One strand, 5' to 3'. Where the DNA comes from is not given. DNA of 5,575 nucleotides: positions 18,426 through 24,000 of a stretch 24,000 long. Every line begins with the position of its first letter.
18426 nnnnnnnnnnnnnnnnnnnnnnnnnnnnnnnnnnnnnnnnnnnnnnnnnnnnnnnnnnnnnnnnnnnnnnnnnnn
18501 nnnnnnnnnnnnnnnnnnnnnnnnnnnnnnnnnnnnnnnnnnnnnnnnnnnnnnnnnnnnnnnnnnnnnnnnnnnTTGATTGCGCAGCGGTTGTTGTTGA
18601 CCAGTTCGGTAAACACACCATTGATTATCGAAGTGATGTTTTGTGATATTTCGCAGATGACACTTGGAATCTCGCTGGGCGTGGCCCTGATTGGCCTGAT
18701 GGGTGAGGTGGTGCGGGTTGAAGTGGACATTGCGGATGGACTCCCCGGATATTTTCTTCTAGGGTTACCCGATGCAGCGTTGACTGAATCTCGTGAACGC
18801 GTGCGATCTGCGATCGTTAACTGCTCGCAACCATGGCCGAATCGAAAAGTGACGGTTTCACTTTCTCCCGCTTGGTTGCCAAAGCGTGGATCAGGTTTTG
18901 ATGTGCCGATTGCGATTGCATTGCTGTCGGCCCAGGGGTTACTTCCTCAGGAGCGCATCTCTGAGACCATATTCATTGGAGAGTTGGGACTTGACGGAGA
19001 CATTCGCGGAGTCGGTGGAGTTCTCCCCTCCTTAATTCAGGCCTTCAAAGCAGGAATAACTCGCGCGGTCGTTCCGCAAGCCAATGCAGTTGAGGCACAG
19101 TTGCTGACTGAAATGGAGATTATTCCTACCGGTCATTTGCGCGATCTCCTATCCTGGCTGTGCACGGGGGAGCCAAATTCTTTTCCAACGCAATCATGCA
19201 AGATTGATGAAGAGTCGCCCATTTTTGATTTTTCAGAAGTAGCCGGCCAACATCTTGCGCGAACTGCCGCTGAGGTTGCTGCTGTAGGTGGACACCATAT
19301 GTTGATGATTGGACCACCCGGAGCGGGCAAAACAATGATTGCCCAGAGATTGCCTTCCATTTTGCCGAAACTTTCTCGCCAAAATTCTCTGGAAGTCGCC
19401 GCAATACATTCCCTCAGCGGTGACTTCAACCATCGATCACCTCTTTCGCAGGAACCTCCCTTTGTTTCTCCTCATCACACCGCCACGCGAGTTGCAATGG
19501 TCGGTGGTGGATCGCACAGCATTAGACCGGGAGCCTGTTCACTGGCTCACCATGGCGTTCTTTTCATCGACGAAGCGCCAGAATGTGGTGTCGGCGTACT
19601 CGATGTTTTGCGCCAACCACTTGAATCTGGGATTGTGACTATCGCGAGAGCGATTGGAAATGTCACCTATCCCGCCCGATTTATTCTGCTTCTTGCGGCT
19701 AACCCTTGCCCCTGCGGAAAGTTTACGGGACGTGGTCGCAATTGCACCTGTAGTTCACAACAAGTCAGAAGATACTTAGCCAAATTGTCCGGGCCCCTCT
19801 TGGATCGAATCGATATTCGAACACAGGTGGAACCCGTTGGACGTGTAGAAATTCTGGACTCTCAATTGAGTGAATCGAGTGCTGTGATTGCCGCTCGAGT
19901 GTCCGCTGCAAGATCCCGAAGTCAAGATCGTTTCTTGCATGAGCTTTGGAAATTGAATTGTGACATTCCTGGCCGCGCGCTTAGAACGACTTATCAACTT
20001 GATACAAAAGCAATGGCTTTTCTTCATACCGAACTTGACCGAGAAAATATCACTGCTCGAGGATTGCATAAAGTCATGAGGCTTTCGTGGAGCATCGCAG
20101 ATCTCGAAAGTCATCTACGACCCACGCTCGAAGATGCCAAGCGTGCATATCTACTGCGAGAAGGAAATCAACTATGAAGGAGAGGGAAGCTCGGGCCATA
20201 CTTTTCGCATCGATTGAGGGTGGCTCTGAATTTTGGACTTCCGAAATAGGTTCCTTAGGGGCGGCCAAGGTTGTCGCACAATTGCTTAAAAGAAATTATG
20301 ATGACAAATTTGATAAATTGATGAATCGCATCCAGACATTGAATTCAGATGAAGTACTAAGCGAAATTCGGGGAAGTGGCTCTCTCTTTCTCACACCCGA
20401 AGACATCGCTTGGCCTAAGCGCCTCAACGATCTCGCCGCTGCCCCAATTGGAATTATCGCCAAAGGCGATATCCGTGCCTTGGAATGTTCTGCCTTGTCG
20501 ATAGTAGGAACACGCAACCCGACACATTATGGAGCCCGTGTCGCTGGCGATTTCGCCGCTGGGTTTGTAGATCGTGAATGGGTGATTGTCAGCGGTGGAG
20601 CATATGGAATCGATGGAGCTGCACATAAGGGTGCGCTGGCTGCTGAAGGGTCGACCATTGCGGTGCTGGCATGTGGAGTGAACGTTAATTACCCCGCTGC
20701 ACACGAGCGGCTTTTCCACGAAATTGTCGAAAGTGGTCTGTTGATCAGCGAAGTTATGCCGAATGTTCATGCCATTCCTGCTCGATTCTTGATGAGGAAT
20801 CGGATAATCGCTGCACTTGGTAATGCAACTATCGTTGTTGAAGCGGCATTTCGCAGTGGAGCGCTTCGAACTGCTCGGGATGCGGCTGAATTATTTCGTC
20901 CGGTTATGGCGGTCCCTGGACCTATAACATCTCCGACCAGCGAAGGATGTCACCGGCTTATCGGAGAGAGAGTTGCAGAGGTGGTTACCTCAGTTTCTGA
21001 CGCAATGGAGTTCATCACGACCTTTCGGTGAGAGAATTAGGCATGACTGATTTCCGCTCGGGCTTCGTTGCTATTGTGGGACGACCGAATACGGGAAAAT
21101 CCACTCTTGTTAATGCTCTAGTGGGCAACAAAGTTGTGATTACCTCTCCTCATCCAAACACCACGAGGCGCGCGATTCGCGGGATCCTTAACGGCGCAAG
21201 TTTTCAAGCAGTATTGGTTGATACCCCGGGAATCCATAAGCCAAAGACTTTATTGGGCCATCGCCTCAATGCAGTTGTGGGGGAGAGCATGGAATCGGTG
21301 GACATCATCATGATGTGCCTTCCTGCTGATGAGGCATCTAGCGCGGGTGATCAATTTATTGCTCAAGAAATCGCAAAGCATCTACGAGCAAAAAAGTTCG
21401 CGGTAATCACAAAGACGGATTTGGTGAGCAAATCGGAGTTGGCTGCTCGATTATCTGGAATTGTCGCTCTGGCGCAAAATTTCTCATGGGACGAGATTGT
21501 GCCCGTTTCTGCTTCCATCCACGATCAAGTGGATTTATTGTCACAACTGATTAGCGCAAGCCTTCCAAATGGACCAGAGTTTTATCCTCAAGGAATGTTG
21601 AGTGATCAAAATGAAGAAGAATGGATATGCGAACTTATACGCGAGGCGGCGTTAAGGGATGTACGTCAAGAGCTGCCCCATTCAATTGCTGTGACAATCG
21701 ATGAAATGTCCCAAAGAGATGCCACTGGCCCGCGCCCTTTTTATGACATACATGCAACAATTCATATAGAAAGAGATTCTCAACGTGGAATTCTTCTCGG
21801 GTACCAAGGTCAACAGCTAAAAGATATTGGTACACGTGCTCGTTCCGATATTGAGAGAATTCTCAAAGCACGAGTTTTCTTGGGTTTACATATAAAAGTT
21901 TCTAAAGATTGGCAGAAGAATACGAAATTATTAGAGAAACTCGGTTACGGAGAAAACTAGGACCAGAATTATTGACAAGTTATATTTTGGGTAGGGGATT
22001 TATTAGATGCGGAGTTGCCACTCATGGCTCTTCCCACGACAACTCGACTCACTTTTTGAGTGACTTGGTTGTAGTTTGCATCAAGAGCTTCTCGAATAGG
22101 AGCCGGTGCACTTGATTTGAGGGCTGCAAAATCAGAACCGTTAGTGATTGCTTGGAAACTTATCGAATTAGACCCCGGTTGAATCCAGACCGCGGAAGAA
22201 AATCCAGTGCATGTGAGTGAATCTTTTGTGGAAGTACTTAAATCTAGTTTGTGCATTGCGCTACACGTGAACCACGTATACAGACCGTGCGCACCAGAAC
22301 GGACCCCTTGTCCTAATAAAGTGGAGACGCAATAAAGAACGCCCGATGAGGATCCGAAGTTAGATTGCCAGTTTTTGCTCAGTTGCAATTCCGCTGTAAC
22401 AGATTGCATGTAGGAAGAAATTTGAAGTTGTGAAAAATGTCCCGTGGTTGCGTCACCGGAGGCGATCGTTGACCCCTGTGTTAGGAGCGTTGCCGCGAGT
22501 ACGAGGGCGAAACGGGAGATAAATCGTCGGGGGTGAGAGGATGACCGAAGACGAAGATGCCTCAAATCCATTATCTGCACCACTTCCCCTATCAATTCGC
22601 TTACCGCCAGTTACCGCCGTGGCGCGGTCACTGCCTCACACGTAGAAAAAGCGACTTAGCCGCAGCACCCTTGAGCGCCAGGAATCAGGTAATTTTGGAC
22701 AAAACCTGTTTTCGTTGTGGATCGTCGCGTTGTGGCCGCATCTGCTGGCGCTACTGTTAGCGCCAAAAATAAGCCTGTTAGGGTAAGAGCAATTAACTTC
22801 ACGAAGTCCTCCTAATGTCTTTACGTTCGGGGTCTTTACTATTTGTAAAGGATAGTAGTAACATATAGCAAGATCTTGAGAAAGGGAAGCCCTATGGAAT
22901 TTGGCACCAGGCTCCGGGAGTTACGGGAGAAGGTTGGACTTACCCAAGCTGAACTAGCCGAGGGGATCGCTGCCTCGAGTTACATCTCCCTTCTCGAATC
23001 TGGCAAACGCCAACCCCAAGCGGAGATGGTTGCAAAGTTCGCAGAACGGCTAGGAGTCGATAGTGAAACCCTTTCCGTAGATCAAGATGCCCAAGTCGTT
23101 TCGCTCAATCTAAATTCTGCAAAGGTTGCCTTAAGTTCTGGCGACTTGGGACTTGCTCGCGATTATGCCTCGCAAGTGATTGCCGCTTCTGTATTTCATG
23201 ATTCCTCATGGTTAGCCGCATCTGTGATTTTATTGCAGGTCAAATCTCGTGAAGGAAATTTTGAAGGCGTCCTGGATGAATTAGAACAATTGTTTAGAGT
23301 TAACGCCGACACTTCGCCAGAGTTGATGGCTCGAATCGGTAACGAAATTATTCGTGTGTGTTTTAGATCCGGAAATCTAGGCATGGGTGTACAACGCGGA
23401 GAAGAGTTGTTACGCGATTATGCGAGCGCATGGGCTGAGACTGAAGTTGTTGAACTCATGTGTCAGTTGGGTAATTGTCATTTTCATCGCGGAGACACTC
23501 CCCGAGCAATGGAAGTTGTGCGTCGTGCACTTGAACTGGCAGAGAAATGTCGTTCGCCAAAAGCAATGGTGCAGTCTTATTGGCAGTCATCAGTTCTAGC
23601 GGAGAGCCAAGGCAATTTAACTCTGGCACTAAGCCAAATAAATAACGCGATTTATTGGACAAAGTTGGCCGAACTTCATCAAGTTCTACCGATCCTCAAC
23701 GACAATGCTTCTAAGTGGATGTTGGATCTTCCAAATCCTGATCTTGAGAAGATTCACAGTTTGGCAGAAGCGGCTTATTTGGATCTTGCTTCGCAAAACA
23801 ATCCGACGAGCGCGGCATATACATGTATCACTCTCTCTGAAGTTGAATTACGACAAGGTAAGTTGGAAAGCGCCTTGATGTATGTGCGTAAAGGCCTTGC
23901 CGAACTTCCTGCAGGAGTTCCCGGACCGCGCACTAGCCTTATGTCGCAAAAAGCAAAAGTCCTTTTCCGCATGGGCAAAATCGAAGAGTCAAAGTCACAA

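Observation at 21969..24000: Candidate peptide-signalling (RRNPP-like) cassette in an actinobacterial context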

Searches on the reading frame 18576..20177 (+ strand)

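Call 23: search_protein_families(library=pfam, proteins=[window:18576-20177:+], max_evalue=0.00001)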
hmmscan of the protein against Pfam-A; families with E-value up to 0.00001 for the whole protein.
window:18576-20177:+ (533 aa): 5 families
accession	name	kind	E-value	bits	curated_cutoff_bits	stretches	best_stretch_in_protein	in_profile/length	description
PF01078.27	Mg_chelatase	-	7.1e-85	284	20.3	1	218-421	1-202/207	Magnesium chelatase, subunit ChlI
PF13541.12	ChlI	-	3.7e-37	127.4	27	1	48-170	1-121/121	Subunit ChlI of Mg-chelatase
PF13335.12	Mg_chelatase_C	-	8.4e-20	71.6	26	1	433-527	2-93/94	Magnesium chelatase, subunit ChlI C-terminal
PF05362.19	Lon_C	-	4.4e-08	33.4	21.1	1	28-192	25-199/205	Lon protease (S16) C-terminal proteolytic domain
PF00493.29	MCM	-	7e-08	32.3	23.3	0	313-386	109-181/224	MCM P-loop domain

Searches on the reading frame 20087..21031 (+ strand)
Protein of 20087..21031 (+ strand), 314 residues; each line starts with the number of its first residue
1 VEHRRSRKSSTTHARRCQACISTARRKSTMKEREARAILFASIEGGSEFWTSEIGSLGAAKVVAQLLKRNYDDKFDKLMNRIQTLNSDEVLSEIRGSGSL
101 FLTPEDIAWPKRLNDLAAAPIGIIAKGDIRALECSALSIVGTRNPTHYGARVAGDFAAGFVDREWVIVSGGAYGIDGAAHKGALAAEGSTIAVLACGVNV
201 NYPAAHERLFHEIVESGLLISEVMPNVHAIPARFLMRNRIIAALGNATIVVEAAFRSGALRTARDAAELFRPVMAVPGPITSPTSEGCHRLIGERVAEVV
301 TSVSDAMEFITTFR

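Call 6: search_protein_families(library=pfam, proteins=[window:20087-21031:+], max_evalue=1)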
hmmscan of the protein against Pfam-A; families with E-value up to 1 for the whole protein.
window:20087-21031:+ (314 aa): 2 families
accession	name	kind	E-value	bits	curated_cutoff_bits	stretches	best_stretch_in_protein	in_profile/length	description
PF02481.21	DNA_processg_A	-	8.3e-68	228.2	29.6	1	100-301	8-211/212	DNA recombination-mediator protein A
PF18306.6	LDcluster4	-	0.0035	17.4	26.3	1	150-194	18-62/151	SLOG cluster4 family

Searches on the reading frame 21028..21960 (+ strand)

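Call 6: search_protein_families(library=pfam, proteins=[window:21028-21960:+], max_evalue=1)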
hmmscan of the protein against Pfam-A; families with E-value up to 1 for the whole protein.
window:21028-21960:+ (310 aa): 24 families
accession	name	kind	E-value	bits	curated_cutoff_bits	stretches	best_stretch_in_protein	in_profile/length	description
PF01926.29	MMR_HSR1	-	3.9e-20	72.5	21.9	1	14-126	2-110/113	50S ribosome-binding GTPase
PF07650.23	KH_2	-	5.8e-13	48.9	22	1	215-296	1-78/78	KH domain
PF00350.29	Dynamin_N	-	4.1e-12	46.9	27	2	14-47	1-34/168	Dynamin family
PF02421.24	FeoB_N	-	6.4e-08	32.7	27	1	14-71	3-59/156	Ferrous iron transport protein B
PF03193.22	RsgA_GTPase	-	4.5e-05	23.8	30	1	11-72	106-171/174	RsgA GTPase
PF02492.25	cobW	-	8.2e-05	22.7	20.7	1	52-143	76-166/180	CobW/HypB/UreG, nucleotide-binding domain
PF10662.15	PduV-EutP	-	0.00026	21.2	21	1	15-141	5-110/143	Ethanolamine utilisation - propanediol utilisation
PF00009.33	GTP_EFTU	-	0.00074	19.6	26.5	1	84-176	86-183/188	Elongation factor Tu GTP binding domain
PF04548.22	AIG1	-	0.0011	18.7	27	1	15-117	4-109/212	AIG1 family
PF13401.12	AAA_22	-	0.005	17.6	27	1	10-78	4-53/130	AAA domain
PF01580.24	FtsK_SpoIIIE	-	0.013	15.3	24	1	14-42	42-70/221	FtsK/SpoIIIE family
PF13555.12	AAA_29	-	0.031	14.4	27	1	11-31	22-42/61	P-loop containing region of AAA domain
PF07183.16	DUF1403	-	0.031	14.1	31.8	1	105-165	134-196/312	Protein of unknown function (DUF1403)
PF13476.12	AAA_23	-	0.048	14.7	27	1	8-31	16-39/201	AAA domain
PF09439.16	SRPRB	-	0.055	13.3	25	1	14-73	6-60/178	Signal recognition particle receptor beta subunit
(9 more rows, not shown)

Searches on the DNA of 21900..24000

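Call 64: search_rna_families(source=window, start=21900, end=24000, threshold=evalue, max_evalue=1)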
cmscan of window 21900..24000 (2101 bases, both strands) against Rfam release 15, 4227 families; matches with E-value up to 1: 0.
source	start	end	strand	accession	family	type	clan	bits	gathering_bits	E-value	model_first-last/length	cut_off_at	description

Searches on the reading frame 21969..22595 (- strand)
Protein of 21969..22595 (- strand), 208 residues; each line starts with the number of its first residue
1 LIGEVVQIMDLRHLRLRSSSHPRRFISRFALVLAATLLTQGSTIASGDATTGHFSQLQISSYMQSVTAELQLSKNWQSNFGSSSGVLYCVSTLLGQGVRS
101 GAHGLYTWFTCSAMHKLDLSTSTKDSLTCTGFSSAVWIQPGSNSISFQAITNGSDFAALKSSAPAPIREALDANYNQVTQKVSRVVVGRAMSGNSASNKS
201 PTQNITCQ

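Call 6: search_protein_families(library=pfam, proteins=[window:21969-22595:-], max_evalue=1)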
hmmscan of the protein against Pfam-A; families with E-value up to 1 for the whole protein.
window:21969-22595:- (208 aa): 0 families

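Call 7: search_protein_families(library=ncbifam, proteins=[window:21969-22595:-], max_evalue=1)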
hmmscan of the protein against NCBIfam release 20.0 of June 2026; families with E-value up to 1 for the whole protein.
window:21969-22595:- (208 aa): 0 families

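Call 44: find_homologous_proteins(query=window:21969-22571:-)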
Query window:21969-22571:- (200 aa): 105 proteins with E <= 0.001 among 365 candidates.
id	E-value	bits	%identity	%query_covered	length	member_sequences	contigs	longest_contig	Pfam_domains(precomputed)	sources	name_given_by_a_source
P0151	4.0e-124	429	100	100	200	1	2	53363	-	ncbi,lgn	-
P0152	1.5e-98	346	80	100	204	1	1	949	-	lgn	-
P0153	5.2e-85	302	72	100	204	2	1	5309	-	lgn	-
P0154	4.5e-82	292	71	95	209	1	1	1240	-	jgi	jgi:hypothetical protein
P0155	1.5e-81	290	71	96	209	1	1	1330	-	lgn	-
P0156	1.6e-81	290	68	97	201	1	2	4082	-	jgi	jgi:hypothetical protein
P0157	1.4e-80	287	69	100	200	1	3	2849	-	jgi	jgi:hypothetical protein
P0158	1.9e-73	264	68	93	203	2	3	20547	-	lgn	-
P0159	6.3e-73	262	66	91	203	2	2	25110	-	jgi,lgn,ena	-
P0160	1.4e-71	258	63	94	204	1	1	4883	-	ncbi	-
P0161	1.5e-69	251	58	96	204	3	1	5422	-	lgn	-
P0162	1.1e-68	248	61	94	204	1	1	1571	-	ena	-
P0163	3.1e-68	247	67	87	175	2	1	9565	-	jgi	jgi:hypothetical protein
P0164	5.5e-68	246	58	96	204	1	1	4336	-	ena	-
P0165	4.5e-61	224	55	100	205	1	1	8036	-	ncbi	-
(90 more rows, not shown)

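Call 47: search_solved_structures(query=A4, max_evalue=10)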
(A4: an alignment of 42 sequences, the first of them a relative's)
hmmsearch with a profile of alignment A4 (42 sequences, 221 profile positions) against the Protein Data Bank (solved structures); distinct sequences matched with E-value up to 10: 3.
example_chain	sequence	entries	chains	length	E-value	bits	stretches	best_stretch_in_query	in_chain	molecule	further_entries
3drf_A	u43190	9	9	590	1.1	11.9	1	155-204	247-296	Oligopeptide-binding protein oppA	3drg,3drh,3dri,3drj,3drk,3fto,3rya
8xey_A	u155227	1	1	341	2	11.1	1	170-209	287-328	Ribosomal protein S6 kinase alpha-3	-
2qr7_A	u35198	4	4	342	2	11.1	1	170-209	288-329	Ribosomal protein S6 kinase alpha-3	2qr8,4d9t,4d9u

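Call 48: find_encoding_contigs(protein=P0151, flank=10000, max_places=2)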
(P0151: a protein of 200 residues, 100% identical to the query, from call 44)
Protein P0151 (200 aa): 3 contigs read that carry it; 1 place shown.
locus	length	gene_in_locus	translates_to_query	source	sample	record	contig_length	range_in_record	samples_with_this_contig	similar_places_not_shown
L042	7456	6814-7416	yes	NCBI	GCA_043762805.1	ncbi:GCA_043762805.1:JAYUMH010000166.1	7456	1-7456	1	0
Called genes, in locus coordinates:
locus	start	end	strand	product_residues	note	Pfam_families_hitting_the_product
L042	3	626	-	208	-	?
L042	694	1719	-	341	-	PF00365:PFK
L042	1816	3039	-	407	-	PF00483:NTP_transferase, PF24894:Hexapep_GlmU, PF25084:LbH_EIF2B (weak), PF25247:LbH_GLGC (faint)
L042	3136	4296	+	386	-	PF20706:GT4-conflict, PF13439:Glyco_transf_4, PF13579:Glyco_trans_4_4, PF00534:Glycos_transf_1, PF13692:Glyco_trans_1_4, PF13524:Glyco_trans_1_2 (weak)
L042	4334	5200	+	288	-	PF00892:EamA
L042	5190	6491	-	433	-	PF01381:HTH_3, PF12844:HTH_19, PF13560:HTH_31, PF13424:TPR_12 (faint), PF17874:TPR_MalT (faint), PF07719:TPR_2 (faint), PF13181:TPR_8 (faint), PF13428:TPR_14 (faint), +2 more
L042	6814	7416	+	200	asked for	-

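Call 54: predict_structure(alignment_id=A4)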
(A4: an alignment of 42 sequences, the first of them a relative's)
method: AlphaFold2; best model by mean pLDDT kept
length: 200 residues; sequences in the alignment: 42
mean_pLDDT: 70.7   pTM: 0.59
mean pLDDT of the five models: 70.7, 70.6, 69.0, 66.8, 65.8
residues with pLDDT >= 90: 67; 70-90: 35; 50-70: 51; < 50: 47
segments of 3 or more residues with pLDDT < 50: 1-7, 9-13, 33-37, 39-42, 176-200
pLDDT, mean of each block of 10 residues (from residue 1): 44 54 66 48 78 94 73 64 94 93 71 54 85 90 91 96 91 53 35 40
secondary structure, 60 per line:
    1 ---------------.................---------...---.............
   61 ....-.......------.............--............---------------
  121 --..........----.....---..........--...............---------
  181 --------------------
elements in order: H16-32 H48-64 H66-72 E79-91 E94-105 E123-132 E137-141 H145-154 H157-171

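Call 56: fold_search(model_id=the predicted structure, library=pdb)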
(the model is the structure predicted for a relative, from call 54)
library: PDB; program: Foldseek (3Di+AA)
matches with E <= 10: 461; with E <= 0.001: 0
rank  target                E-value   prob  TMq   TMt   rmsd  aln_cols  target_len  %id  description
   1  8rj3_H                1.0e-01  0.20  0.17  0.27  14.2       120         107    8  Human RAD52 open ring conformation (released 2024-04-24)
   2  4uv2_M                1.4e-01  0.10  0.16  0.15  16.2       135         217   10  Structure of the curli transport lipoprotein CsgG in a non-lipidated, pre-pore conformation (released 2014-09-24)
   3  8xcj_F                1.5e-01  0.15  0.15  0.09  10.5       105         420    4  Open State of central tail fiber of bacteriophage lambda upon binding to LamB (gpJ713-LamB complex) (released 2024-05-01)
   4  8ril_A                2.7e-01  0.15  0.19  0.28  17.2       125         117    6  Human RAD52 closed ring conformation (released 2024-04-24)
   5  4hrv_B                2.8e-01  0.13  0.17  0.22  16.6       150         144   10  Crystal Structure of Lipoprotein GNA1162 from Neisseria meningitidis (released 2013-04-24)
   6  9fqr_Xe               3.4e-01  0.35  0.26  0.39   8.5       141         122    9  96-nm repeat of axonemal doublet microtubules from bovine sperm (released 2025-03-26)
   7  6z88_D                3.4e-01  0.09  0.16  0.18  15.8       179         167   12  human GTP cyclohydrolase I in complex with allosteric inhibitor (released 2020-12-09)
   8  5xrz_A                3.6e-01  0.10  0.18  0.19  17.9       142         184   10  Structure of a ssDNA bound to the inner DNA binding site of RAD52 (released 2018-04-25)
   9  6z88_C                3.8e-01  0.08  0.16  0.17  16.5       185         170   12  human GTP cyclohydrolase I in complex with allosteric inhibitor (released 2020-12-09)
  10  8rjw_E                4.1e-01  0.12  0.19  0.21  17.7       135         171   12  Human RAD52 open ring - ssDNA complex (released 2024-04-24)
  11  3wz5_C                4.3e-01  0.14  0.17  0.22   7.0        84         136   11  Structure of the periplasmic domain of DotI (crystal form II) (released 2015-06-10)
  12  6hsw_A                4.3e-01  0.08  0.15  0.08  13.4       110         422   11  A CE15 glucuronoyl esterase from Teredinibacter turnerae T7901 (released 2019-03-20)
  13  6z88_F                4.6e-01  0.08  0.17  0.19  15.8       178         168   12  human GTP cyclohydrolase I in complex with allosteric inhibitor (released 2020-12-09)
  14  8y9m_A                4.6e-01  0.04  0.11  0.04  30.3       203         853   13  Cas12h1(D465A)-crRNA-dsDNA ternary complex (released 2025-02-12)
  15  3hx8_B                4.9e-01  0.16  0.21  0.29   6.5        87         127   13  Crystal structure of putative ketosteroid isomerase (NP_103587.1) from Mesorhizobium loti at 1.45 A resolution (released 2009-07-07)
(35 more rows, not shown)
